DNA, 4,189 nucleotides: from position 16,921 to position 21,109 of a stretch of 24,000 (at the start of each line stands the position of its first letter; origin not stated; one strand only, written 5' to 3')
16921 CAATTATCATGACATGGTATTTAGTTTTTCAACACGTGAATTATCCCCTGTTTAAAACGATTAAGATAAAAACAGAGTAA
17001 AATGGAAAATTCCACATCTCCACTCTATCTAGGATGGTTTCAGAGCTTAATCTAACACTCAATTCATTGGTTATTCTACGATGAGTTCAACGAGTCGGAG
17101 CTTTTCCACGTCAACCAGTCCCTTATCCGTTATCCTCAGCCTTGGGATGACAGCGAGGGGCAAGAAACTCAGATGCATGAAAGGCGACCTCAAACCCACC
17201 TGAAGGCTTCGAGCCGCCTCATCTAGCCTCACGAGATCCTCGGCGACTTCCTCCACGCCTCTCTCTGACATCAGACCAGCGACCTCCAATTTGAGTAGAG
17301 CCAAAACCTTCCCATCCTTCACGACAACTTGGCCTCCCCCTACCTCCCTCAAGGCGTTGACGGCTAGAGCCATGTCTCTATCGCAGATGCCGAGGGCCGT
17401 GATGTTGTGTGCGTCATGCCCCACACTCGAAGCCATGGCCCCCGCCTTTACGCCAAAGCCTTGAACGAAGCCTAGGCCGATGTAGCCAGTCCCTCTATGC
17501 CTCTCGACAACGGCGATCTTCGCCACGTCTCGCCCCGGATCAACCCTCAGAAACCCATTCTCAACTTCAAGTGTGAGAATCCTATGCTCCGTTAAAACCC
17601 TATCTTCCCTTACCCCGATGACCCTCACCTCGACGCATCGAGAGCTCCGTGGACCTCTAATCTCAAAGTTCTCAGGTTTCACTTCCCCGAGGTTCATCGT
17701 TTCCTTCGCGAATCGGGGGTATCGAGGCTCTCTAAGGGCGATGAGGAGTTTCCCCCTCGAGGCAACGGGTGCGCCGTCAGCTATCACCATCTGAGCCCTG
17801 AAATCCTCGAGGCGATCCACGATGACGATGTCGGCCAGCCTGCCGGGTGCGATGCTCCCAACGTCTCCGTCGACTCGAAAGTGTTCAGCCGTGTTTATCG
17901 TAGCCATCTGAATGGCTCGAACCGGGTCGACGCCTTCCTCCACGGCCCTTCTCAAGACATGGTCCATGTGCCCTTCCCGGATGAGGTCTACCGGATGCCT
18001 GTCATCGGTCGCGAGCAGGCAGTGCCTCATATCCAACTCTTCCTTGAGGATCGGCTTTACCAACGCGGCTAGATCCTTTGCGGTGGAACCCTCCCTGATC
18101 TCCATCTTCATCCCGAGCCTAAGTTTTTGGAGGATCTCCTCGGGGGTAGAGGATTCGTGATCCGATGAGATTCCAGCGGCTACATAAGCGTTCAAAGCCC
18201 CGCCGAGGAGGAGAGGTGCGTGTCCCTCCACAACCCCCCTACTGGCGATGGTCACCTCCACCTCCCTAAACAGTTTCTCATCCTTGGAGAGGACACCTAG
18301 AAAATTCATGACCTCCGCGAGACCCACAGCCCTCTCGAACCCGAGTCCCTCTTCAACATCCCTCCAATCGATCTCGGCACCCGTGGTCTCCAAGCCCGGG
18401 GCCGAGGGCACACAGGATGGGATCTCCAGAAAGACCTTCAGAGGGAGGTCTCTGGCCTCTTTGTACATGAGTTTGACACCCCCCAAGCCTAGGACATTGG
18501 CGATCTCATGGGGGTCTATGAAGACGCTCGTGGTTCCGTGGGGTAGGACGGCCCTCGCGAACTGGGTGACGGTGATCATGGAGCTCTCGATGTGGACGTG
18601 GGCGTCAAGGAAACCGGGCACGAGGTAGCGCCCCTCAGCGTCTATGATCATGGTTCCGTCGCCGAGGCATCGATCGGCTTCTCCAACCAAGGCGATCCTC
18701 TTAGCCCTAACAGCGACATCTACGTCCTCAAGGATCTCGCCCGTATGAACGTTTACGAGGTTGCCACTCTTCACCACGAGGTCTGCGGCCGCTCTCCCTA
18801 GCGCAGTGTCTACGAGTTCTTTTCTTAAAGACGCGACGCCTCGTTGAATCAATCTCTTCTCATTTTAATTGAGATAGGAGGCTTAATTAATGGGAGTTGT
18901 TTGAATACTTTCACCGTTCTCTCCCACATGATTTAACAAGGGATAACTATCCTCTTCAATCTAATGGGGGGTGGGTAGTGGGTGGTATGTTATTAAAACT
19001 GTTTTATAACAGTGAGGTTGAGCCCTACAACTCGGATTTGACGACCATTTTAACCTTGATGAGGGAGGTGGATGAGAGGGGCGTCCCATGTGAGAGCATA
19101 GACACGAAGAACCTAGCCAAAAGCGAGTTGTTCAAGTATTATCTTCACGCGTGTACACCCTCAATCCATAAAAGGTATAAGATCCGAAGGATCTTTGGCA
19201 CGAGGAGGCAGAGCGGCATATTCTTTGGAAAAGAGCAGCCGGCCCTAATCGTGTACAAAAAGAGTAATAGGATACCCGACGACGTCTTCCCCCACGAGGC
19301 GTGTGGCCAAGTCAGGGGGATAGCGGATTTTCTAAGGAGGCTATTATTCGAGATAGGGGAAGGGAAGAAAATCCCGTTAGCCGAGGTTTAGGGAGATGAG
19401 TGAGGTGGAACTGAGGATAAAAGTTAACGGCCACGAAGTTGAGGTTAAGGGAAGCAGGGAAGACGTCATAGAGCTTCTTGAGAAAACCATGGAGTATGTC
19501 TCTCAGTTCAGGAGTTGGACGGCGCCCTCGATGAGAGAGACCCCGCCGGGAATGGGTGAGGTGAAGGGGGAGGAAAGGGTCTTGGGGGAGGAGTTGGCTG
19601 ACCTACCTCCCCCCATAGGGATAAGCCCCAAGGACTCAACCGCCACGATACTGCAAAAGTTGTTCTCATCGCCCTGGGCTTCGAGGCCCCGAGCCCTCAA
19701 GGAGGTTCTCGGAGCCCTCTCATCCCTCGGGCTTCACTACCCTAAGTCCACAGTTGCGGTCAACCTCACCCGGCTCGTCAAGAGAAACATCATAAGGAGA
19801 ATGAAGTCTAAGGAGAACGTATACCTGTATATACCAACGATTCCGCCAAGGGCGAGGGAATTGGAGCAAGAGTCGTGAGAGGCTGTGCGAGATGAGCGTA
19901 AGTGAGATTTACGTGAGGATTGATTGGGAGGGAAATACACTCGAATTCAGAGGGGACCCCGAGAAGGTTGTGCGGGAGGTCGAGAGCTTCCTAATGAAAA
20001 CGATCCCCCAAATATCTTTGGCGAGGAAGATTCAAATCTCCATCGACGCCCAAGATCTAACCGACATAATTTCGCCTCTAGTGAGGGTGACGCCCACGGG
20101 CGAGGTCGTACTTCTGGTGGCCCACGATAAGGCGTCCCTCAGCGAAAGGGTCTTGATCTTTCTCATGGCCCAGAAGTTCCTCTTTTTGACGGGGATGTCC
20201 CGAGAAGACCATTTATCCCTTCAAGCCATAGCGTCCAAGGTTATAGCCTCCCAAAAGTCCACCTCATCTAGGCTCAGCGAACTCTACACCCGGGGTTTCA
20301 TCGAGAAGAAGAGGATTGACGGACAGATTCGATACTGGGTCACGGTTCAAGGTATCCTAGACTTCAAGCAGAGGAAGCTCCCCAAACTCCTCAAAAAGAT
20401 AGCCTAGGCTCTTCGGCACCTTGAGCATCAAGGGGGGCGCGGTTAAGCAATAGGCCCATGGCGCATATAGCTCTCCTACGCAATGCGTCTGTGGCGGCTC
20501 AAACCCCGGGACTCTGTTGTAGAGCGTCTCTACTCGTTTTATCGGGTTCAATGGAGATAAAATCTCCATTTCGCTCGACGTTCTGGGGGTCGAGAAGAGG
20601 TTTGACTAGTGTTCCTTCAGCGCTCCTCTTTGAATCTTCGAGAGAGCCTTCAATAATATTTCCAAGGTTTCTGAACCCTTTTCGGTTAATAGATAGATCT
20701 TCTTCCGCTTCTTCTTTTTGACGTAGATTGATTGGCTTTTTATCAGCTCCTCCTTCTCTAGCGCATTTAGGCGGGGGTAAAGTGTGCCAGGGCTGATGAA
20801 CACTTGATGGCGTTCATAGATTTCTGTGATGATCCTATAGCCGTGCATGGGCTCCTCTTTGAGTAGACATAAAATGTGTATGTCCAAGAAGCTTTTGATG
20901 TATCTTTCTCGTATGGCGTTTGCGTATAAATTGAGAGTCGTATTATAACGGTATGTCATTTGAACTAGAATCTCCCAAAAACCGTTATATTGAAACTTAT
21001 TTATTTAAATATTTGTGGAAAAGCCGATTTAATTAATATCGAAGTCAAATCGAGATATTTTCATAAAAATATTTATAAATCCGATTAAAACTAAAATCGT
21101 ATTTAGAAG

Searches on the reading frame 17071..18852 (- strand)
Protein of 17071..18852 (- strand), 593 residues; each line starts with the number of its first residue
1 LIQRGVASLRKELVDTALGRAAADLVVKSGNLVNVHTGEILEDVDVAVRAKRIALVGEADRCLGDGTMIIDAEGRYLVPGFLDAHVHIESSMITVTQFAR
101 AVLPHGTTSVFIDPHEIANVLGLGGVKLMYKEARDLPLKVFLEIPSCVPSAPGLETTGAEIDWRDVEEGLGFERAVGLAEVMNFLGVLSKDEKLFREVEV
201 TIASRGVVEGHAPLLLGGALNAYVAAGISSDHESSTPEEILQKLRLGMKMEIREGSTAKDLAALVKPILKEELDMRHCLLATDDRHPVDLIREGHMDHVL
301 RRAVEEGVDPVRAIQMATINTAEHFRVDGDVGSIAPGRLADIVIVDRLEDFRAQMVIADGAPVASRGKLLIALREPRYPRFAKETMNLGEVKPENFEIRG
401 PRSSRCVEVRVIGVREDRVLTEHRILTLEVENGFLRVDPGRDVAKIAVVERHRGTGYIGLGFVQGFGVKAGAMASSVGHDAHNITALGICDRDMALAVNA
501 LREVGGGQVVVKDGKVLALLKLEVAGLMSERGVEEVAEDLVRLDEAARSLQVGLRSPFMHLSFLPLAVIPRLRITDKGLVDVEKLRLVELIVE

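Call 6: search_protein_families(library=pfam, proteins=[window:17071-18852:-], max_evalue=0.1)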
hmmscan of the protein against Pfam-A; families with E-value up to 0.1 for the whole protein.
window:17071-18852:- (593 aa): 3 families
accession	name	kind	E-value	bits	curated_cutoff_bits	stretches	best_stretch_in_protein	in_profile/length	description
PF13382.11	Adenine_deam_C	-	2.4e-64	216.2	27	1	419-584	2-167/169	Adenine deaminase C-terminal domain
PF01979.26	Amidohydro_1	-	9.2e-33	114.3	25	1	76-360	1-342/345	Amidohydrolase family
PF07969.17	Amidohydro_3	-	5e-11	43.2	29.7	2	69-95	2-28/472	Amidohydrolase family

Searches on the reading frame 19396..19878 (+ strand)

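Call 6: search_protein_families(library=pfam, proteins=[window:19396-19878:+], max_evalue=0.1)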
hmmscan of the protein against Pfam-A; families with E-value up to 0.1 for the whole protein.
window:19396-19878:+ (160 aa): 2 families
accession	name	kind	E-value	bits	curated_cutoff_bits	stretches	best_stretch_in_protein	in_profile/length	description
PF03965.22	Penicillinase_R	-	2.3e-05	25.2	22.6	1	94-150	13-67/115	Penicillinase repressor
PF01047.28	MarR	-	0.024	15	24.6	1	117-141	31-55/59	MarR family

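Call 7: search_protein_families(library=padloc, proteins=[window:19396-19878:+], max_evalue=0.1)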
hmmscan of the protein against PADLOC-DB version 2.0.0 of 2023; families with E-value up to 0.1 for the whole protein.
window:19396-19878:+ (160 aa): 1 family
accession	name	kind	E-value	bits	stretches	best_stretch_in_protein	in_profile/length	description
PDLC04045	PD-T4-6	-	0.04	10.9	1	80-156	267-342/350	-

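Call 8: search_protein_families(library=ncbifam, proteins=[window:19396-19878:+], max_evalue=0.1)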
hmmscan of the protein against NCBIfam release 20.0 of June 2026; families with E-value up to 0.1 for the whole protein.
window:19396-19878:+ (160 aa): 3 families
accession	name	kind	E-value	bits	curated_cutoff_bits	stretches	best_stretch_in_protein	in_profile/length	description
NF000186.1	BlaI_of_MRSA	exception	0.0085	16.2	250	1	118-148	43-72/126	penicillinase repressor BlaI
NF012168.1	BlaI_of_BCL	exception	0.015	15.3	180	1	94-148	18-70/121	penicillinase repressor BlaI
NF053660.1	ORF80_fam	equivalog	0.064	13.2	95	0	116-136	29-49/70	ORF80 family leucine zipper DNA-binding protein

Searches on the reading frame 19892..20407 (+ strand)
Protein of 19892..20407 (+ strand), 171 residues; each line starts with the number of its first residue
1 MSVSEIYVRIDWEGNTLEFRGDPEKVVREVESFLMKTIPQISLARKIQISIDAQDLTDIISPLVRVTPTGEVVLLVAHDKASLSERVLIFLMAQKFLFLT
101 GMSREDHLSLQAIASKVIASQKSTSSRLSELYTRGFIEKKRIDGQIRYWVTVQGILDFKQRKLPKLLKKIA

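Call 6: search_protein_families(library=pfam, proteins=[window:19892-20407:+], max_evalue=0.1)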
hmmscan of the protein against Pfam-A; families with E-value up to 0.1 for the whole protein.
window:19892-20407:+ (171 aa): 1 family
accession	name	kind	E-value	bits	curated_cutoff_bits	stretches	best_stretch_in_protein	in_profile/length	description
PF01047.28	MarR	-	0.0054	17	24.6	1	95-141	5-51/59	MarR family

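Call 7: search_protein_families(library=padloc, proteins=[window:19892-20407:+], max_evalue=0.1)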
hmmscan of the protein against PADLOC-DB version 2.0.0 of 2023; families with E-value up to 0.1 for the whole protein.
window:19892-20407:+ (171 aa): 3 families
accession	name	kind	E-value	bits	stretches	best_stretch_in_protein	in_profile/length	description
PDLC01879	CARF3--CARF_TM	-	0.0025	15.5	1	98-155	161-214/222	-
PDLC01850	CARF3--CARF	-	0.0041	15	1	91-146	143-198/209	-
PDLC01438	Csa3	-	0.027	12.5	1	85-150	151-200/305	"CAS-I,CAS-II,CAS-III,CAS-IV,CAS-V,CAS-VI; associated_signaling"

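Call 8: search_protein_families(library=ncbifam, proteins=[window:19892-20407:+], max_evalue=0.1)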
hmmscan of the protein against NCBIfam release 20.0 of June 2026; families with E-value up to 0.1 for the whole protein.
window:19892-20407:+ (171 aa): 1 family
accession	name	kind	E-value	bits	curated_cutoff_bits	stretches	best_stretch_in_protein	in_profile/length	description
NF040939.2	trans_reg_lrs14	equivalog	0.093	12.8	90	0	103-143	32-72/103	Lrs14 family HTH-type transcriptional regulator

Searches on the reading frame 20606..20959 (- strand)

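Call 6: search_protein_families(library=pfam, proteins=[window:20606-20959:-], max_evalue=0.1)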
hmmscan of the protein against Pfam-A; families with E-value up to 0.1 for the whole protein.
window:20606-20959:- (117 aa): 9 families
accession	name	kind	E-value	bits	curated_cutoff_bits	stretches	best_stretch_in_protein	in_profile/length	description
PF03551.20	PadR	-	2.6e-18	66.2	27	1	29-100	1-74/75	Transcriptional regulator PadR-like family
PF13601.12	HTH_34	-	0.00015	22.3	27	1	50-109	21-79/80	Winged helix DNA-binding domain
PF01638.23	HxlR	-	0.00018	21.7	20.8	1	40-110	17-83/91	HxlR-like helix-turn-helix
PF14277.12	DUF4364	-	0.0004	20.7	26.9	1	70-110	41-81/162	Domain of unknown function (DUF4364)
PF04458.17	DUF505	-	0.0043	16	28.7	1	62-115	369-419/622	Protein of unknown function (DUF505)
PF14947.12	HTH_45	-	0.0053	17.2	25.5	1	64-103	40-70/77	Winged helix-turn-helix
PF04182.18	B-block_TFIIIC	-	0.0053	17.2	22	1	55-84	30-59/73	B-block binding subunit of TFIIIC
PF13412.12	HTH_24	-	0.0085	16.1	21.9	0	52-74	26-48/48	Winged helix-turn-helix DNA-binding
PF10543.14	ORF6N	-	0.084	13.6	27.8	0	67-96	47-80/86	ORF6N domain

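Call 8: search_protein_families(library=ncbifam, proteins=[window:20606-20959:-], max_evalue=0.1)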
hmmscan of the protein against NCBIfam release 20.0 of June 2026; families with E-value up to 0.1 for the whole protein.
window:20606-20959:- (117 aa): 8 families
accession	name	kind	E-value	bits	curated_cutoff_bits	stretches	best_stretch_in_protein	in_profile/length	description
TIGR03433.1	padR_acidobact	paralog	2.4e-14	53.3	101.8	1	24-101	4-83/101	PadR family transcriptional regulator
NF053635.1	TransRegRv3488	equivalog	2.3e-13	50.2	140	1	20-113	4-95/98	Rv3488 family transcriptional regulator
TIGR02719.1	repress_PhaQ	equivalog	3.4e-09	37.1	139.35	1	22-110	22-110/138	poly-beta-hydroxybutyrate-responsive repressor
NF006931.0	PRK09416.1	equivalog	1.4e-08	35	112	1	27-114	46-129/135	PadR family transcriptional regulator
NF004170.0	PRK05638.1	equivalog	1.2e-05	24.1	421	1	9-101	356-440/442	threonine synthase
NF053755.1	MsvR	equivalog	0.00057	19.6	220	1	17-93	6-74/236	transcriptional factor MsvR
TIGR04176.1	MarR_EPS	equivalog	0.0041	17.2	88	1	27-97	7-72/105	MarR family EPS-associated transcriptional regulator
NF053658.1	SSO5209_fam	equivalog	0.043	13.5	140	1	67-104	39-72/81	SSO5209 family protein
